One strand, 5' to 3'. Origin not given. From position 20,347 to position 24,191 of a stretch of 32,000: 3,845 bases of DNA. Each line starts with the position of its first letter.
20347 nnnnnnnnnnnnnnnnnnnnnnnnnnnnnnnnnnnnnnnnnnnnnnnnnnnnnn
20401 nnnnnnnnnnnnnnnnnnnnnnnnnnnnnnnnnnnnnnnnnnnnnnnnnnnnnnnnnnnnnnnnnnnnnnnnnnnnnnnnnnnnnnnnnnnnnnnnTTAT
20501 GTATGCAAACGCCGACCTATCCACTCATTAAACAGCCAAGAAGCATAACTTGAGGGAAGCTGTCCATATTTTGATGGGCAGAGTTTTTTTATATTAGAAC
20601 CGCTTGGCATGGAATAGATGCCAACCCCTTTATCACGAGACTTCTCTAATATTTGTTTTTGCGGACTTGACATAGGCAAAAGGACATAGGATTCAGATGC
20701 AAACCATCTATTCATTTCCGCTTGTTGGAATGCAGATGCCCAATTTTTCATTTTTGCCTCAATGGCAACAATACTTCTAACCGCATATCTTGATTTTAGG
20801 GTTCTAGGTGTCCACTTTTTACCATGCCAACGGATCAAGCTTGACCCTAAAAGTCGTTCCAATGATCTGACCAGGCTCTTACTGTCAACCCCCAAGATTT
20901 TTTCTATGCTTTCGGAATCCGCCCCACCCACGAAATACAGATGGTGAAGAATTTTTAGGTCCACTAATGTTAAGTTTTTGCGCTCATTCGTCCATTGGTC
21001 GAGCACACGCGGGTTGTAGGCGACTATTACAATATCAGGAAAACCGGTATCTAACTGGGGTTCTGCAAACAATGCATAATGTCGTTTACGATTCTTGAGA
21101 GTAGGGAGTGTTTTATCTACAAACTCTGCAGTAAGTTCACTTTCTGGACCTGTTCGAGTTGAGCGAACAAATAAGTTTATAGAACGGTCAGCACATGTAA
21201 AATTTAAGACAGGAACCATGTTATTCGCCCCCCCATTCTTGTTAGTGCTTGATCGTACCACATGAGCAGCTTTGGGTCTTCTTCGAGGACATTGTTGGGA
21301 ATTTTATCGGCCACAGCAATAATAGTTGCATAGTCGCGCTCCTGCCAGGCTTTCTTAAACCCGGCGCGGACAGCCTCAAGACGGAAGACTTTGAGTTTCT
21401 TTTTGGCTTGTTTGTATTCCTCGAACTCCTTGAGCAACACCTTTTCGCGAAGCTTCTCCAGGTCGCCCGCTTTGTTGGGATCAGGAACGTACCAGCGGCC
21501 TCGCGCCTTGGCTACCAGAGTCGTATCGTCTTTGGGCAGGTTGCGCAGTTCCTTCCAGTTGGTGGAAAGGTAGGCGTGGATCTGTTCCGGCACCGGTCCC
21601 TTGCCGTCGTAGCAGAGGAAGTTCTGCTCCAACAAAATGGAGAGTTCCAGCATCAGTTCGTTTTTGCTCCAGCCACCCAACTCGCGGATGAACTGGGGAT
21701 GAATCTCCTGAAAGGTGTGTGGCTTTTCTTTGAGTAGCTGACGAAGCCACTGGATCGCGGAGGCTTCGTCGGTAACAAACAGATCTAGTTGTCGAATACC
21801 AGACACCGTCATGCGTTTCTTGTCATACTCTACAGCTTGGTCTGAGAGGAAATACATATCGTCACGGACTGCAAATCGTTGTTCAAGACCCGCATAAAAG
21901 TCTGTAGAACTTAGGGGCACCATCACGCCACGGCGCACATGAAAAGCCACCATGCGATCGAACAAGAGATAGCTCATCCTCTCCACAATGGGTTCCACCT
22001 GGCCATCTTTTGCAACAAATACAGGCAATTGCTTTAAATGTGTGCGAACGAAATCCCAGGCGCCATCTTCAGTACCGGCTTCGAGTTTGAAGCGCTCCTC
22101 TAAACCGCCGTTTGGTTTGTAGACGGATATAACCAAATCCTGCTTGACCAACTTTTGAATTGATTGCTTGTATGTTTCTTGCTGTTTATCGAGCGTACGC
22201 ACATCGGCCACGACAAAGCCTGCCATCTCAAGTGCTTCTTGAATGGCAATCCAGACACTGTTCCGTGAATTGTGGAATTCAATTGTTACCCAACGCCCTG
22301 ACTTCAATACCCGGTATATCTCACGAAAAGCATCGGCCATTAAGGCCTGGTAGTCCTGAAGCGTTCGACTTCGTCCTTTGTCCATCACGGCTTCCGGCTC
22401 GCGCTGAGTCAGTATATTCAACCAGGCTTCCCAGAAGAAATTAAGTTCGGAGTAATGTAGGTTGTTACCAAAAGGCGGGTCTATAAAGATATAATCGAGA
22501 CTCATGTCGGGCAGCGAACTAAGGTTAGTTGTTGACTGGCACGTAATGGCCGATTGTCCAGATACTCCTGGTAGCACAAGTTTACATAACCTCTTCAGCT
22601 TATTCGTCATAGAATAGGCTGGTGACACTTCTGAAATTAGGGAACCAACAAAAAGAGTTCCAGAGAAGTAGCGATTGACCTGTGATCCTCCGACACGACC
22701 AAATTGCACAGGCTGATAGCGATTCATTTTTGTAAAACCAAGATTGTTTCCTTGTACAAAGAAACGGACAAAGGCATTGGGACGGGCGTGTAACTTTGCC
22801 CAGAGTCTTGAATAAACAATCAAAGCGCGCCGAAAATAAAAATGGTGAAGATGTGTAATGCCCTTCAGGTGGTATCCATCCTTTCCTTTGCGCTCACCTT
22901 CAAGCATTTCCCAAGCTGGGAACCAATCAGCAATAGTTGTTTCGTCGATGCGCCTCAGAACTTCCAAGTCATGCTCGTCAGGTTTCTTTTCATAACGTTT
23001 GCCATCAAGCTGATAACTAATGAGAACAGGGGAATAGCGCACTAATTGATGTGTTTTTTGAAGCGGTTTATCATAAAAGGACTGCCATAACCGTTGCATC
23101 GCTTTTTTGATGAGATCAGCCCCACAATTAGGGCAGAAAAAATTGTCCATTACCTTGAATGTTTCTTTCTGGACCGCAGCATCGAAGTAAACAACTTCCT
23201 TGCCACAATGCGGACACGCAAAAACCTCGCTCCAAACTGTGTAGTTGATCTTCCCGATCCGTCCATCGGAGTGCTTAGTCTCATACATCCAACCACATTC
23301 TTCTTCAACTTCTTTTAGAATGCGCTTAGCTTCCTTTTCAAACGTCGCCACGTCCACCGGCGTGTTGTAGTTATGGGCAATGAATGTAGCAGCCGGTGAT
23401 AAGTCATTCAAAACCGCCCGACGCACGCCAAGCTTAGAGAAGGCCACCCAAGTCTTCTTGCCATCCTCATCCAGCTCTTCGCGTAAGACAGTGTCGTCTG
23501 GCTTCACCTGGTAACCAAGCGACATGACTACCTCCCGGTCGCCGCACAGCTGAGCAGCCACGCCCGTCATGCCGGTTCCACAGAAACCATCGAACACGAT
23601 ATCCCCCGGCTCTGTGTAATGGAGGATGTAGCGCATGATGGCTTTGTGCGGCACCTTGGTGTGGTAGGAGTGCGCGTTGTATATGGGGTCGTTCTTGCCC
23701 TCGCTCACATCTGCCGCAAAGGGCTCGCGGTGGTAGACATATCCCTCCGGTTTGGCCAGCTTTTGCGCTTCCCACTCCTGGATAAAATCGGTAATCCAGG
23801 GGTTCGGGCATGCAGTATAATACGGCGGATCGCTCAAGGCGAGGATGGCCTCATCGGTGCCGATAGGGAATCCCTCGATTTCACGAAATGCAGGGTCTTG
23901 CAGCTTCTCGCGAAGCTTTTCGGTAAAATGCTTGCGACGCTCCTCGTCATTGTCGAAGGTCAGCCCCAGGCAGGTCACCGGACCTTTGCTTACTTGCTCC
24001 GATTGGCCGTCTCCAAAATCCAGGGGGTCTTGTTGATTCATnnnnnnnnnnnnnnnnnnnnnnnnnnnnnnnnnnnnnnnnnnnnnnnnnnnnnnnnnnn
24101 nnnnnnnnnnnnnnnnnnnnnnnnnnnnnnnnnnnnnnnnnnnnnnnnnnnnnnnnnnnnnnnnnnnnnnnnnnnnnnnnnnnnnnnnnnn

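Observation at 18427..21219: AT-rich three-gene cassette (nuclease-like/wHTH, bare kinase core, unknown 397-aa protein) inserted between methylase and helicase: a split PglW or a new module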

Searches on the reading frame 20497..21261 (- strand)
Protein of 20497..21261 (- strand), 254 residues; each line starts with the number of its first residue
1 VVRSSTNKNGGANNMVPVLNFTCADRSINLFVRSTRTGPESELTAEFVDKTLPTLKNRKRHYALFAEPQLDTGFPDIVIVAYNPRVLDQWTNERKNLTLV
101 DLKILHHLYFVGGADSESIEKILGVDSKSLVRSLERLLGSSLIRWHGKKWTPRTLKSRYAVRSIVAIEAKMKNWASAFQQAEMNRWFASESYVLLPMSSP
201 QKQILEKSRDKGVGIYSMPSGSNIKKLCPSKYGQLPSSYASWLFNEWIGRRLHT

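Call 4: search_protein_families(library=pfam, proteins=[window:20497-21261:-], max_evalue=0.01)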
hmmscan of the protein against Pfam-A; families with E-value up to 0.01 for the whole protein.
window:20497-21261:- (254 aa): 0 families

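Call 5: search_protein_families(library=padloc, proteins=[window:20497-21261:-], max_evalue=0.01)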
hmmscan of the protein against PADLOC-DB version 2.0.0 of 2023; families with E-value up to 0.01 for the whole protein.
window:20497-21261:- (254 aa): 1 family
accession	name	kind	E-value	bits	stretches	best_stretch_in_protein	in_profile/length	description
PDLC01434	CasR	-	0.0091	13.9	0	100-147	129-175/191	"CAS-I,CAS-II,CAS-III,CAS-IV,CAS-V,CAS-VI; associated_signaling"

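Call 6: search_protein_families(library=ncbifam, proteins=[window:20497-21261:-], max_evalue=1)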
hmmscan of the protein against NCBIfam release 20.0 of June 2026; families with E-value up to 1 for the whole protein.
window:20497-21261:- (254 aa): 2 families
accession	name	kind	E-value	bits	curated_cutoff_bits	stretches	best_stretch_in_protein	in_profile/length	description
NF053606.1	Sta1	subfamily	0.035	14.2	80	1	98-171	19-93/100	Sta1 family transcriptional regulator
TIGR01884.1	cas_HTH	subfamily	0.091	12.1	60.2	1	101-149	144-192/202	CRISPR-associated CARF protein Csa3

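Call 7: search_protein_families(library=phrogs, proteins=[window:20497-21261:-], max_evalue=1)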
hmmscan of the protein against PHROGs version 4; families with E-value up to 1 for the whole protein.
window:20497-21261:- (254 aa): 2 families
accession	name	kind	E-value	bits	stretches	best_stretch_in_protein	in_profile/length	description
phrog_11819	-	unknown function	0.1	14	1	214-240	4-30/63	-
phrog_17824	-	unknown function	0.48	11.2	0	173-187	7-21/38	-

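Call 8: search_protein_families(library=pfam, proteins=[window:20497-21261:-], max_evalue=10)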
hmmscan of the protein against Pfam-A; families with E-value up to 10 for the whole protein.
window:20497-21261:- (254 aa): 4 families
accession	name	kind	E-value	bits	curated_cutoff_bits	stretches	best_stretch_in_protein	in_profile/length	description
PF14394.12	DUF4423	-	0.014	15.6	30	1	115-182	38-108/165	Domain of unknown function (DUF4423)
PF03475.19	YiiM_3-alpha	-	0.073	13.4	22.7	1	106-138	7-41/44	YiiM-like, 3-alpha helix domain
PF01047.28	MarR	-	0.18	12.2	24.6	1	97-144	1-48/59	MarR family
PF12802.13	MarR_2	-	0.22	12.1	27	1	96-143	2-50/61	MarR family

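Call 17: find_homologous_proteins(query=window:20497-21219:-)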
Query window:20497-21219:- (240 aa): 280 proteins with E <= 0.001 among 545 candidates; the best 120 are listed.
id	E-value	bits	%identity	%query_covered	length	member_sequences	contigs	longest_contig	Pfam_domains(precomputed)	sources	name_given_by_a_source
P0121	4.4e-158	542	100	100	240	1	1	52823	-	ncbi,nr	ncbi:MAG: MarR family winged helix-turn-helix transcriptional regulator [Actinomycetota bacterium]|n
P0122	2.1e-139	480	89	100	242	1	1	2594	-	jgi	jgi:hypothetical protein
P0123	4.9e-119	414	74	100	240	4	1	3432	-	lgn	-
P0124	1.0e-117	410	74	100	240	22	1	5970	-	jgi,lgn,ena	-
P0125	8.9e-113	393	72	100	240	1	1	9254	-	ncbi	-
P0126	2.2e-105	369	67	100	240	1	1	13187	-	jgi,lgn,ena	-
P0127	3.0e-105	369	65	100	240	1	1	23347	-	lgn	-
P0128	2.2e-103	363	67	99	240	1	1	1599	-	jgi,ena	jgi:hypothetical protein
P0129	7.0e-96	338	61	100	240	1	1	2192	-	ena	-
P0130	6.9e-93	328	58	99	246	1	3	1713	-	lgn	-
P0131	1.1e-91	324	60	100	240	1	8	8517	-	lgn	-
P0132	8.8e-90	318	58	99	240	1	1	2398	-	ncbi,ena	-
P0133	1.8e-89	317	58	99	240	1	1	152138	-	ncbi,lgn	-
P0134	5.2e-89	316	57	100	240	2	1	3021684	-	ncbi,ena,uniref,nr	ncbi:hypothetical protein [uncultured Desulfuromusa sp.]|uniref:hypothetical protein n=1 Tax=uncultu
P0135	7.2e-89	315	59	100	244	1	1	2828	-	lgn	-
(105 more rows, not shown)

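Call 20: search_solved_structures(query=A2, max_evalue=10, show_alignments=2)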
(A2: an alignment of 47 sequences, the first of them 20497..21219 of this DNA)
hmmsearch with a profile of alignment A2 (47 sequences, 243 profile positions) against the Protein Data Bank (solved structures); distinct sequences matched with E-value up to 10: 38.
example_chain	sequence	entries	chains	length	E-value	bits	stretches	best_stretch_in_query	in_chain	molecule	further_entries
4hob_A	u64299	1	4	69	0.013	18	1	86-134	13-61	Putative uncharacterized protein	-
2p5v_A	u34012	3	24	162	0.016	17.7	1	82-142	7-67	Transcriptional regulator, LRP/AsnC family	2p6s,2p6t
1hsj_A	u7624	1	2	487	0.017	17.6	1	62-133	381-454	FUSION PROTEIN CONSISTING OF STAPHYLOCOCCUS ACCESSORY REGULATOR PROTEIN R AND MALTOSE BIND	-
4wcg_A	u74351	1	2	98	0.031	16.8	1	86-134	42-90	ORF112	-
3q5f_A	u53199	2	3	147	0.051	16.1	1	83-133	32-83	Transcriptional regulator slyA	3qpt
3deu_A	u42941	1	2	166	0.053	16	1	85-133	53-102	Transcriptional regulator slyA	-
4xrf_A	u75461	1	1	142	0.062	15.8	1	81-135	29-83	Transcriptional regulator, MarR family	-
2efo_A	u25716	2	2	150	0.097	15.2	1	85-160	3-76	150aa long hypothetical transcriptional regulator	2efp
2e7w_A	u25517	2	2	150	0.11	14.9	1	85-158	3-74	150aa long hypothetical transcriptional regulator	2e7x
2efq_A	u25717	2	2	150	0.12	14.8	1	85-158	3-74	150aa long hypothetical transcriptional regulator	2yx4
3r0a_A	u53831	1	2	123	0.12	14.8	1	81-166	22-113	Putative transcriptional regulator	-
2pmh_A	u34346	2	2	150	0.13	14.8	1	85-158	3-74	150aa long hypothetical transcriptional regulator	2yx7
2efn_A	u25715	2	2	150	0.14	14.6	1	85-158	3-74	150aa long hypothetical transcriptional regulator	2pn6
1ri7_A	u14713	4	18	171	0.18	14.3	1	78-156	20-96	Putative transcriptional regulator | Putative HTH-type transcriptional regulator PH1519 | Uncharacterized HTH-type transcriptional regulator PH1519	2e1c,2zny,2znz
3mex_A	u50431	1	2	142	0.23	13.9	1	72-136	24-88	Multidrug resistance operon repressor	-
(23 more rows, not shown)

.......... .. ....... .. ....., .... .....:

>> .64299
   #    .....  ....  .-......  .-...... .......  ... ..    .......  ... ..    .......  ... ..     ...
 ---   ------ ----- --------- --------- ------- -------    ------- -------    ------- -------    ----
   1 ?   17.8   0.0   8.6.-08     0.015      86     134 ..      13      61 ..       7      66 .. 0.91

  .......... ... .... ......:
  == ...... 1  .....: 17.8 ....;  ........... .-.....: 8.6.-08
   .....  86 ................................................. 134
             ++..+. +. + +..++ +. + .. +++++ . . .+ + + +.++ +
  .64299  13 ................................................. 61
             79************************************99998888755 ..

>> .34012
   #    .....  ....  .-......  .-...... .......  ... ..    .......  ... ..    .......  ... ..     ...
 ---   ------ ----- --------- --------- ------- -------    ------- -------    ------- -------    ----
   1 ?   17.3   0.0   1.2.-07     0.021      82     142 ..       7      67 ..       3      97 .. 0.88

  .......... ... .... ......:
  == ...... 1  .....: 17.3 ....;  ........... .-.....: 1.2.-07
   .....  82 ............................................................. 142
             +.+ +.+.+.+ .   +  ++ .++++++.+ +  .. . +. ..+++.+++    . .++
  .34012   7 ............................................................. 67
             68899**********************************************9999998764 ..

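Call 21: find_encoding_contigs(protein=P0121, flank=10000, max_places=2)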
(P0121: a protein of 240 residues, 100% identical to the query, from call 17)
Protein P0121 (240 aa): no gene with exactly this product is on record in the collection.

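Call 31: predict_structure(alignment_id=A2)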
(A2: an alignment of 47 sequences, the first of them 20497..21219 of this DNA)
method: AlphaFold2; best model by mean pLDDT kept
length: 240 residues; sequences in the alignment: 47
mean_pLDDT: 92.8   pTM: 0.88
mean pLDDT of the five models: 92.8, 92.3, 92.4, 91.6, 89.6
residues with pLDDT >= 90: 196; 70-90: 43; 50-70: 1; < 50: 0
segments of 3 or more residues with pLDDT < 50: none
pLDDT, mean of each block of 10 residues (from residue 1): 87 91 88 94 94 90 96 90 92 94 95 95 96 95 93 92 93 95 93 96 94 94 88 93
secondary structure, 60 per line:
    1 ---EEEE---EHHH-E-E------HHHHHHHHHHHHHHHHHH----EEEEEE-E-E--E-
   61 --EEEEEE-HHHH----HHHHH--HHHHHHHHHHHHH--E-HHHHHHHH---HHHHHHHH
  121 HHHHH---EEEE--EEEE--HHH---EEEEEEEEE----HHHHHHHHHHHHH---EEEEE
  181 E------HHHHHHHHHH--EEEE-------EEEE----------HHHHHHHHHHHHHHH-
elements in order: E4-7 H25-42 E47-52 E63-68 H70-73 H78-82 H85-97 H102-109 H113-125 E129-132 E135-138 E147-155 H160-172 E176-181 H188-197 E200-203 E211-214 H225-239

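Call 37: fold_search(model_id=the predicted structure, library=pdb)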
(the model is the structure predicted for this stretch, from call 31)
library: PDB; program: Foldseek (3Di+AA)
matches with E <= 10: 1513; with E <= 0.001: 0
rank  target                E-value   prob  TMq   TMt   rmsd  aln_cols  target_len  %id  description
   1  6wxq_A                7.9e-03  0.97  0.22  0.25  12.3       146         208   15  Crystal structure of CRISPR-associated transcription factor Csa3 complexed with cA4 (released 2021-11-17)
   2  3vb2_B                2.0e-02  1.00  0.24  0.41   6.0        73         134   20  Crystal Structure of the Reduced Form of MarR from E.coli (released 2013-01-30)
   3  2wte_A                2.2e-02  0.89  0.22  0.25  12.8       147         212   16  The structure of the CRISPR-associated protein, Csa3, from Sulfolobus solfataricus at 1.8 angstrom resolution. (released 2010-09-22)
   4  2zkz_C                2.7e-02  1.00  0.21  0.53   2.7        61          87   20  Crystal structure of the transcriptional repressor PagR of Bacillus anthracis (released 2009-04-07)
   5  6j05_A                2.7e-02  1.00  0.23  0.49   4.1        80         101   20  Structures of two ArsR As(III)-responsive repressors: implications for the mechanism of derepression (released 2019-07-03)
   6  2ph7_B                2.7e-02  0.38  0.24  0.26  18.6       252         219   12  Crystal structure of AF2093 from Archaeoglobus fulgidus (released 2007-05-08)
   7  6xl1_A                2.8e-02  0.38  0.21  0.14  19.1       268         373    9  crystal structure of cA4-activated Card1(D294N) (released 2020-12-30)
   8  4jba_B                3.0e-02  1.00  0.23  0.39   6.4        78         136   22  Crystal Structure of the Oxidized Form of MarR from E.coli (released 2013-10-16)
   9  3eco_B                3.4e-02  0.99  0.25  0.44   9.9       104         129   20  Crystal structure of MepR, a transcription regulator of the Staphylococcus aureus multidrug efflux pump MepA (released 2009-02-10)
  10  4aih_E                3.6e-02  1.00  0.24  0.42   5.5        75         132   24  Crystal structure of RovA from Yersinia in its free form (released 2012-09-12)
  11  2zkz_A                3.6e-02  1.00  0.21  0.55   5.0        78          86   17  Crystal structure of the transcriptional repressor PagR of Bacillus anthracis (released 2009-04-07)
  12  4wcg_A                4.1e-02  1.00  0.21  0.76   1.6        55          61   29  The binding mode of Cyprinid Herpesvirus3 ORF112-Zalpha to Z-DNA (released 2015-11-18)
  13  4b8x_B                4.3e-02  1.00  0.24  0.40   7.3        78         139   23  Near atomic resolution crystal structure of Sco5413, a MarR family transcriptional regulator from Streptomyces coelico (released 2012-10-17)
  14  2nyx_B                4.3e-02  0.97  0.21  0.34  12.6        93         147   24  Crystal structure of RV1404 from Mycobacterium tuberculosis (released 2006-12-05)
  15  2fa5_B                4.3e-02  0.97  0.25  0.41  12.6       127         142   12  The crystal structure of an unliganded multiple antibiotic-resistance repressor (MarR) from Xanthomonas campestris (released 2006-11-14)
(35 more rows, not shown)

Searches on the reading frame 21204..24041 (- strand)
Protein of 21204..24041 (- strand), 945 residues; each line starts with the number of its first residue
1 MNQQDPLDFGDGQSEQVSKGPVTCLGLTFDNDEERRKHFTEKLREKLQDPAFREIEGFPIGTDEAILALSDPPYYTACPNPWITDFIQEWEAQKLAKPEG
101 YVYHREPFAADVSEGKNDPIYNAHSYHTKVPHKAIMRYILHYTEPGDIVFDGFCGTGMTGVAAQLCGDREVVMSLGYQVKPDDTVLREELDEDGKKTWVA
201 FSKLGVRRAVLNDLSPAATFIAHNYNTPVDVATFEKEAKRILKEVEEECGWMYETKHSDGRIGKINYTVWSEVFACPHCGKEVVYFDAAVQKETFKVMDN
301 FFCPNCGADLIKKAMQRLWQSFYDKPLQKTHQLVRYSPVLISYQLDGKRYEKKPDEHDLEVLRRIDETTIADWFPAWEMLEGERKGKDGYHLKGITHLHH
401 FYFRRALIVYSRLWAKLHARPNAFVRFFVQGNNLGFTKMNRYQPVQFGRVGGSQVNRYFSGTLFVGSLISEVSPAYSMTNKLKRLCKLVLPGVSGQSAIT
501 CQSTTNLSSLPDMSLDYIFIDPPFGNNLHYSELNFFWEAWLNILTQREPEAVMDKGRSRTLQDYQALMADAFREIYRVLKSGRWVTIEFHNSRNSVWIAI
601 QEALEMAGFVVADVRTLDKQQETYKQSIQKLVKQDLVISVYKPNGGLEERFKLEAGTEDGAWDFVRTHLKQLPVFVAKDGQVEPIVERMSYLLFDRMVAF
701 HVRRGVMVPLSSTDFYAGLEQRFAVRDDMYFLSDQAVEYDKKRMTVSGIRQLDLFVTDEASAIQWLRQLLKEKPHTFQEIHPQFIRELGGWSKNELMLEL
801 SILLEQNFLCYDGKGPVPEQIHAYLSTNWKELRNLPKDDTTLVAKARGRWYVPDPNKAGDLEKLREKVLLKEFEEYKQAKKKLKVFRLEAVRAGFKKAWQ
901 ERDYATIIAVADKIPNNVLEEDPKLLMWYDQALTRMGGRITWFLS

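Call 4: search_protein_families(library=pfam, proteins=[window:21204-24041:-], max_evalue=0.01)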
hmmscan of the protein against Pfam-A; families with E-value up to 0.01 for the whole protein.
window:21204-24041:- (945 aa): 7 families
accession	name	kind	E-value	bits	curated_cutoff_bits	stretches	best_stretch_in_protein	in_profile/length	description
PF01555.25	N6_N4_Mtase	-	5.4e-19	69.5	26.7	2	61-169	96-205/221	DNA methylase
PF07754.17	HVO_2753_ZBP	-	0.00011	22.4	33.2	0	273-285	16-28/46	Small zinc finger protein HVO_2753-like, Zn-binding pocket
PF25164.1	CoiA_N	-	0.0004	20.3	26.3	0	295-314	12-31/50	Competence protein CoiA, N-terminal domain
PF13248.11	Zn_ribbon_3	-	0.0009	19.1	27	0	302-310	18-26/26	zinc-ribbon domain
PF24460.1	DUF7575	-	0.0059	16.4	28.5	0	275-283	5-13/28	Domain of unknown function (DUF7575)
PF23548.1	Zn_ribbon_FGT1_2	-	0.0063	16.5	27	0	274-284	21-31/35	FORGETTER1 second zinc ribbon domain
PF13240.11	Zn_Ribbon_1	-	0.0081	16.4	25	0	302-310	15-23/23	zinc-ribbon domain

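Call 5: search_protein_families(library=padloc, proteins=[window:21204-24041:-], max_evalue=0.01)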
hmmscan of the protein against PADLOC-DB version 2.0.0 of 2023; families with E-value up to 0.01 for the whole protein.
window:21204-24041:- (945 aa): 39 families (the best 25 are shown)
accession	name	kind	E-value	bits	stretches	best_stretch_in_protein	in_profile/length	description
PDLC02541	PglX|PglXI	-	0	1441.3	1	13-938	10-918/919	PglXI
PDLC03346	MTase_II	-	0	1203.8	3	259-937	355-1065/1068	Type II methyltransferase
PDLC03312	MTase_II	-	1.2e-81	273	3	338-628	951-1247/1344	Type II methyltransferase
PDLC03319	MTase_II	-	8.9e-18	62.4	1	510-644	287-423/503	Type II methyltransferase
PDLC03353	MTase_II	-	5.5e-12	43.8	2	500-590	13-81/260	Type II methyltransferase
PDLC03371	MTase_II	-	7.4e-12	43.3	1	125-167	190-232/260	Type II methyltransferase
PDLC03325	MTase_II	-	1.6e-11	41.6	2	494-595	272-368/426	Type II methyltransferase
PDLC03367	MTase_II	-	5.3e-10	36.3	1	515-611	346-444/633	Type II methyltransferase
PDLC03216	MTase_II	-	7.5e-10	36.3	2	126-166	194-234/364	Type II methyltransferase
PDLC03738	oMTase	-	1.2e-09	35.3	2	127-167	205-245/376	orphan methyltransferase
PDLC03228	MTase_II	-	8.6e-09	33.6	1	126-175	144-193/227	Type II methyltransferase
PDLC03299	MTase_II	-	8.8e-09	33.3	1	125-172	195-242/296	Type II methyltransferase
PDLC03350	MTase_II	-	7.6e-08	30.1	2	490-610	51-150/312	Type II methyltransferase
PDLC03300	MTase_II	-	9.3e-08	29.5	1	125-173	214-262/302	Type II methyltransferase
PDLC03283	MTase_II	-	9.7e-08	29.6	1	130-232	214-314/352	Type II methyltransferase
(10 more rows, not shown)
